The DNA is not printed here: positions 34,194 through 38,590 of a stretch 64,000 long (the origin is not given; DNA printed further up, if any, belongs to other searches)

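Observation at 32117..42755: Two-tier signalling cascade readable from cis-elements: LytS/LytTR to two AraC regulators to two TonB receptors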

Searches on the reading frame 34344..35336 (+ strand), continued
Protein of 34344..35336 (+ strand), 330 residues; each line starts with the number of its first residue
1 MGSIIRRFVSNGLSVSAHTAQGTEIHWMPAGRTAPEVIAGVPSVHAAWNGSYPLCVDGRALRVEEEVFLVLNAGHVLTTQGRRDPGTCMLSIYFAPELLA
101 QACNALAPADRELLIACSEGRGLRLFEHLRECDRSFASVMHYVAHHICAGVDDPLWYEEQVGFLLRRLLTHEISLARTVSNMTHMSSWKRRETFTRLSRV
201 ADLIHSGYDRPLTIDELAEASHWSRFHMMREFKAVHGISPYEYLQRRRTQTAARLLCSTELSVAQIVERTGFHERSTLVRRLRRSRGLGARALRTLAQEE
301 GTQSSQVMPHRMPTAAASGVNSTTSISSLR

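Call 73: search_protein_representatives(protein=window:34344-35336:+)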
Query: 330 residues. Proteins with E-value up to 0.001 (for the whole library): 32127; up to 1e-10: 856; up to 1e-30: 38. The best 150 are listed.
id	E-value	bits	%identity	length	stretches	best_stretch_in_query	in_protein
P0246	4.2e-124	430.1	61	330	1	1-330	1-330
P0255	9.4e-62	225.3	66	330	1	30-211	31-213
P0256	2.3e-61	224.0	73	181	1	140-292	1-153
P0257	6.7e-60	219.2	81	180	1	140-260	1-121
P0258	8.9e-58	212.2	51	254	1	27-248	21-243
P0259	1.9e-50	188.1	57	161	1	84-244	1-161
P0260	1.4e-49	185.2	66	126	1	28-152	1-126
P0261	3.1e-46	174.3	58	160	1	1-138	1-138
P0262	9.7e-44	166.1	39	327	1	45-299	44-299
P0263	4.0e-41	157.5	35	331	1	44-303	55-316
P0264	1.0e-40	156.2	83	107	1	228-330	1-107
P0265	1.0e-40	156.2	37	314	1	37-296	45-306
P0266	6.7e-39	150.2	36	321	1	42-295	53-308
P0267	3.1e-38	148.0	76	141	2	212-296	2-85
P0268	1.0e-36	143.0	35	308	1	47-297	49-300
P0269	1.8e-36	142.2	35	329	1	50-315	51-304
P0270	1.9e-36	142.1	36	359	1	33-307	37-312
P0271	9.3e-36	139.9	34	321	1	43-304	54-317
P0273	1.4e-35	139.3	33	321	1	43-306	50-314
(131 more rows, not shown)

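Call 74: search_protein_families(library=pfam, proteins=[P0262, P0263, P0265, P0266, P0268, P0269, P0270, P0271, P0273, P0246], max_evalue=0.01)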
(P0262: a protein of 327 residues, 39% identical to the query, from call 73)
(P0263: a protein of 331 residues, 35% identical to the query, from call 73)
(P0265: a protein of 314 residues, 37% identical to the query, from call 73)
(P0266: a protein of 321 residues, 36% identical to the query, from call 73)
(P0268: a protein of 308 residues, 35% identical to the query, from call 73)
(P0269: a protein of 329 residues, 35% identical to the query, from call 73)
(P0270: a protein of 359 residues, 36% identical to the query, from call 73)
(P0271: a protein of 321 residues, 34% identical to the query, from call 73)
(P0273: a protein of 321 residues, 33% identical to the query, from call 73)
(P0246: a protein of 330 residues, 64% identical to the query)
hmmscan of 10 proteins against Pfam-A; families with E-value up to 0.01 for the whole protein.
P0262 (327 aa): 2 families
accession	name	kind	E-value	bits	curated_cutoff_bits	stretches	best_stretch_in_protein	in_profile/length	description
PF12833.13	HTH_18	-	5.8e-19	68.6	33.6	1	217-294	1-78/80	Helix-turn-helix domain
PF00165.29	HTH_AraC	-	9.4e-12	45.2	26.6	2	204-245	1-42/42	Bacterial regulatory helix-turn-helix proteins, AraC family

P0263 (331 aa): 2 families
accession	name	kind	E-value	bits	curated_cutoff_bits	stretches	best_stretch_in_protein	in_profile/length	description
PF12833.13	HTH_18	-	6e-17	62.1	33.6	1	230-306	1-77/80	Helix-turn-helix domain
PF00165.29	HTH_AraC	-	2.9e-07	30.9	26.6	1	219-258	3-42/42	Bacterial regulatory helix-turn-helix proteins, AraC family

P0265 (314 aa): 3 families
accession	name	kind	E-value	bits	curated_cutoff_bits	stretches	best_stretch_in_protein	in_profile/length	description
PF12833.13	HTH_18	-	2e-16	60.4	33.6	1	227-298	1-72/80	Helix-turn-helix domain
PF00165.29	HTH_AraC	-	5.3e-11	42.8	26.6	1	218-255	5-42/42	Bacterial regulatory helix-turn-helix proteins, AraC family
PF13518.12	HTH_28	-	0.0039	17.7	25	1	258-311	2-52/52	Helix-turn-helix domain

P0266 (321 aa): 2 families
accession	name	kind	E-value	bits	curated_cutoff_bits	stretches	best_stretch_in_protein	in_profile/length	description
PF12833.13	HTH_18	-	9e-19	68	33.6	1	230-307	1-78/80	Helix-turn-helix domain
PF00165.29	HTH_AraC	-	1.1e-16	61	26.6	1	217-258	1-42/42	Bacterial regulatory helix-turn-helix proteins, AraC family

P0268 (308 aa): 2 families
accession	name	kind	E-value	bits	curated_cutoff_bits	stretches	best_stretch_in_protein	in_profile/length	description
PF12833.13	HTH_18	-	3.1e-19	69.5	33.6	1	220-299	1-80/80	Helix-turn-helix domain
PF00165.29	HTH_AraC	-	1.4e-12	47.9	26.6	2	261-298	6-42/42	Bacterial regulatory helix-turn-helix proteins, AraC family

P0269 (329 aa): 3 families
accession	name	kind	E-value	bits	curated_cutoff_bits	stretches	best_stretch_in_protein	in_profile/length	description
PF12833.13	HTH_18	-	7.7e-21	74.6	33.6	1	211-287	3-79/80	Helix-turn-helix domain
PF00165.29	HTH_AraC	-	2.7e-15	56.5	26.6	2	249-287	2-42/42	Bacterial regulatory helix-turn-helix proteins, AraC family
PF02311.25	AraC_binding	-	0.0066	16.6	21.1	0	31-125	13-102/135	AraC-like ligand binding domain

P0270 (359 aa): 6 families
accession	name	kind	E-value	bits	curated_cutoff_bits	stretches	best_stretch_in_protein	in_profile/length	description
PF12833.13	HTH_18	-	4.6e-18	65.7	33.6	1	223-301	1-79/80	Helix-turn-helix domain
PF00165.29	HTH_AraC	-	1.9e-13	50.6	26.6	2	210-246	1-37/42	Bacterial regulatory helix-turn-helix proteins, AraC family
PF09339.16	HTH_IclR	-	9.5e-06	25.7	22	0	254-290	4-41/52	IclR helix-turn-helix domain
PF13518.12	HTH_28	-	4.9e-05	23.8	25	1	254-297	2-42/52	Helix-turn-helix domain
PF13384.12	HTH_23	-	0.00079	19.6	24.6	1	252-296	5-46/50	Homeodomain-like domain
PF02311.25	AraC_binding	-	0.0091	16.2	21.1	0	56-125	34-99/135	AraC-like ligand binding domain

P0271 (321 aa): 2 families
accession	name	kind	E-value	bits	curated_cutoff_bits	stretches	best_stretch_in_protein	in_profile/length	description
PF12833.13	HTH_18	-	1.3e-13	51.5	33.6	1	230-307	1-78/80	Helix-turn-helix domain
PF00165.29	HTH_AraC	-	2.5e-05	24.7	26.6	1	217-254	1-38/42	Bacterial regulatory helix-turn-helix proteins, AraC family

P0273 (321 aa): 3 families
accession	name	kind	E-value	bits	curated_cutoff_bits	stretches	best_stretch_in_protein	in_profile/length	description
PF12833.13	HTH_18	-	2.8e-17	63.2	33.6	1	226-305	1-80/80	Helix-turn-helix domain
PF00165.29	HTH_AraC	-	2.3e-09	37.6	26.6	1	213-254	1-42/42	Bacterial regulatory helix-turn-helix proteins, AraC family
PF14525.12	AraC_binding_2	-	0.0091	16.2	27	0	31-154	38-142/173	AraC-binding-like domain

P0246 (330 aa): 3 families
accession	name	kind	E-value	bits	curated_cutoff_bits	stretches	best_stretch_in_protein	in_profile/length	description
PF12833.13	HTH_18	-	1.2e-16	61.2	33.6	1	218-295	1-78/80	Helix-turn-helix domain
PF00165.29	HTH_AraC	-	1.3e-09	38.4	26.6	1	205-246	1-42/42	Bacterial regulatory helix-turn-helix proteins, AraC family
PF02311.25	AraC_binding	-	1.4e-05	25.3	21.1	1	45-159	26-133/135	AraC-like ligand binding domain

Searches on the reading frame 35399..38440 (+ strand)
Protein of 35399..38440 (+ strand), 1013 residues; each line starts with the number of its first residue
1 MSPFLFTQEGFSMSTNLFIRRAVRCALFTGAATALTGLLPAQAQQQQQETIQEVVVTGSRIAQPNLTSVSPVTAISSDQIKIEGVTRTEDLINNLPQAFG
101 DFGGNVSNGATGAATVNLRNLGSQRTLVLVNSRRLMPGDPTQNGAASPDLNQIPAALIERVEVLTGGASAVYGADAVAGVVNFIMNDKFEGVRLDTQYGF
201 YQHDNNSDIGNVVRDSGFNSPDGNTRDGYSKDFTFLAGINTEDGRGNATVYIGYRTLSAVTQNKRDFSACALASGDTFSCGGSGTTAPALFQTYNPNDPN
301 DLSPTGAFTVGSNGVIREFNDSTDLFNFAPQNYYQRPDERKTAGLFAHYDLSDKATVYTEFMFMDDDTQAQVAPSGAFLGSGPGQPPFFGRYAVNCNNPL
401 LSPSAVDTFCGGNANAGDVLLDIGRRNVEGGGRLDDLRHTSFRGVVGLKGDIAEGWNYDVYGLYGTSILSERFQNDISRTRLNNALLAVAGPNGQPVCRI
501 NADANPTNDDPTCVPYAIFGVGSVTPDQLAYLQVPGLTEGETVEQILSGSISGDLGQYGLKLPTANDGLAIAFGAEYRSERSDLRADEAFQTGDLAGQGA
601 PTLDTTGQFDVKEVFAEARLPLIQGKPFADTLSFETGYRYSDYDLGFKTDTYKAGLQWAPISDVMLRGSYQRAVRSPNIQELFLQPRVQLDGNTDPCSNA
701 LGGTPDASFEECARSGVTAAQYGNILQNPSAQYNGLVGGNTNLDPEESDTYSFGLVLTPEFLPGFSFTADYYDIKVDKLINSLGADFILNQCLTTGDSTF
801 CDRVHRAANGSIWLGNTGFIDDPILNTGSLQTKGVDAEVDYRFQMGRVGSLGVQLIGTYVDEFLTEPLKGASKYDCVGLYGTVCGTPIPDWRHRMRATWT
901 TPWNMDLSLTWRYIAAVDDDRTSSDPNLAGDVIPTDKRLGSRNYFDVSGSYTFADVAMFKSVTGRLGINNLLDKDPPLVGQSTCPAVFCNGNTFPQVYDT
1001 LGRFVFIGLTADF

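Call 7: search_protein_families(library=pfam, proteins=[window:35399-38440:+])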
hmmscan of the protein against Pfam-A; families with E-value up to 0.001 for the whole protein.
window:35399-38440:+ (1013 aa): 2 families
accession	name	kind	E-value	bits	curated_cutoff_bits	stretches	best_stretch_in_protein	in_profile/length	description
PF00593.30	TonB_dep_Rec_b-barrel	-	8.1e-36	125.2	27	1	551-971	112-436/436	TonB dependent receptor-like, beta-barrel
PF07715.20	Plug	-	2.3e-20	73.5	23.9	1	68-180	5-107/107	TonB-dependent Receptor Plug Domain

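Call 21: search_protein_families(library=ncbifam, proteins=[window:35399-38440:+], max_evalue=0.00001)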
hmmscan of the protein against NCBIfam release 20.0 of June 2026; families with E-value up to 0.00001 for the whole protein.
window:35399-38440:+ (1013 aa): 17 families
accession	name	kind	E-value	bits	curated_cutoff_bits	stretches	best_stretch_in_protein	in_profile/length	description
NF007926.1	PRK10641.1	equivalog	3.8e-26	91.8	836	1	42-202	19-172/617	TonB-dependent vitamin B12 receptor BtuB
TIGR01785.1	TonB-hemin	subfamily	1.1e-21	77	316.85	2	52-186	2-129/677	TonB-dependent heme/hemoglobin receptor family protein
TIGR01779.1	TonB-B12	equivalog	3.5e-21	75.4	599.7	1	29-268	8-233/614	TonB-dependent vitamin B12 receptor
TIGR01786.1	TonB-hemlactrns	subfamily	4.8e-17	61.6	323.75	2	53-184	2-132/719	TonB-dependent hemoglobin/transferrin/lactoferrin family receptor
NF007478.2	PRK10064.1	equivalog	1.5e-15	56.6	745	1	23-186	8-158/663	catecholate siderophore receptor CirA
NF010010.0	PRK13483.1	equivalog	3.2e-15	55.1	927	1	35-187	17-164/660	ligand-gated channel protein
NF010011.0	PRK13484.1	equivalog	5.6e-14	51.3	1197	1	42-186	21-159/682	IreA family TonB-dependent siderophore receptor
NF010048.1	PRK13524.1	subfamily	6.3e-14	51.4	493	1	40-191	29-181/744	FepA family TonB-dependent siderophore receptor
NF010038.0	PRK13513.1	equivalog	2.5e-12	46.2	942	1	30-186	16-165/659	ligand-gated channel protein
NF010051.0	PRK13528.1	subfamily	6.7e-12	44.4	583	1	41-190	24-176/727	FepA family TonB-dependent siderophore receptor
NF052649.1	TonRcptRhtA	equivalog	1.1e-10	40.4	1100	1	38-186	26-165/744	TonB-dependent siderophore receptor RhtA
TIGR01783.1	TonB-siderophor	subfamily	8.7e-10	37.8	223.5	1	72-184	6-106/649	TonB-dependent siderophore receptor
NF010012.0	PRK13486.1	equivalog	1.3e-09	37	924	1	68-190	42-162/696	TonB-dependent receptor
NF050067.1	TonBEntbctnRecCfrA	equivalog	4.2e-09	35.3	1200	1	42-198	17-170/698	TonB-dependent ferric enterobactin receptor CfrA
NF049945.1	TonB_dep_FCYXU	equivalog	1.2e-07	30.7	825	1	42-186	27-167/697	TonB-dependent receptor, FCYXU motif-type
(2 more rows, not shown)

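Call 54: search_solved_structures(query=window:35435-38440:+, max_evalue=0.00001)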
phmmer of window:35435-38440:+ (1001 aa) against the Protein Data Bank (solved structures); distinct sequences matched with E-value up to 0.00001: 17.
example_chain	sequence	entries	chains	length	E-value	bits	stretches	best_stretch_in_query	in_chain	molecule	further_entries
1nqe_A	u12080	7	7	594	8.5e-15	56.9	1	40-193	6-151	Vitamin B12 receptor | Vitamin B12 transporter btuB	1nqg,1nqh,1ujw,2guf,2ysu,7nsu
1nqf_A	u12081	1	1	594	8.5e-15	56.9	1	40-193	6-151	Vitamin B12 receptor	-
3rgn_A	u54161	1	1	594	8.5e-15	56.9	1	40-193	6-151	Vitamin B12 transporter BtuB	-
3rgm_A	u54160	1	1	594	1.1e-14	56.6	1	40-193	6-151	Vitamin B12 transporter BtuB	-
2gsk_A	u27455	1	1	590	1.7e-14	55.9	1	42-193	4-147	Vitamin B12 transporter btuB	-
3m8b_A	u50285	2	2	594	3.1e-14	55.1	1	41-193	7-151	Vitamin B12 transporter btuB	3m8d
2hdf_A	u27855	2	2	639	8.1e-10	40.4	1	41-184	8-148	Colicin I receptor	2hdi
9nn6_A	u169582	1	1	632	1.7e-09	39.3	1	42-179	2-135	Colicin I receptor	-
1fep_A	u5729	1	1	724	8.6e-09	37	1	50-174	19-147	FERRIC ENTEROBACTIN RECEPTOR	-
5fp2_A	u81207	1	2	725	7.9e-08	33.8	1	43-176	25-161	FERRIC ENTEROBACTIN RECEPTOR PIRA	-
6q5e_A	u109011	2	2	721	2.2e-07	32.4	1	75-175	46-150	Ferric enterobactin receptor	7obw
5out_A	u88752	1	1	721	2.2e-07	32.3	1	75-175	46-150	Ferric enterobactin receptor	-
6i2j_A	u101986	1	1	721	2.5e-07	32.2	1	75-175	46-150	Ferric enterobactin receptor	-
6r1f_A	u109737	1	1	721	2.5e-07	32.2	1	75-175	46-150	Ferric enterobactin receptor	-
5m9b_A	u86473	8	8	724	2.9e-07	32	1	73-175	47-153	Ferric enterobactin receptor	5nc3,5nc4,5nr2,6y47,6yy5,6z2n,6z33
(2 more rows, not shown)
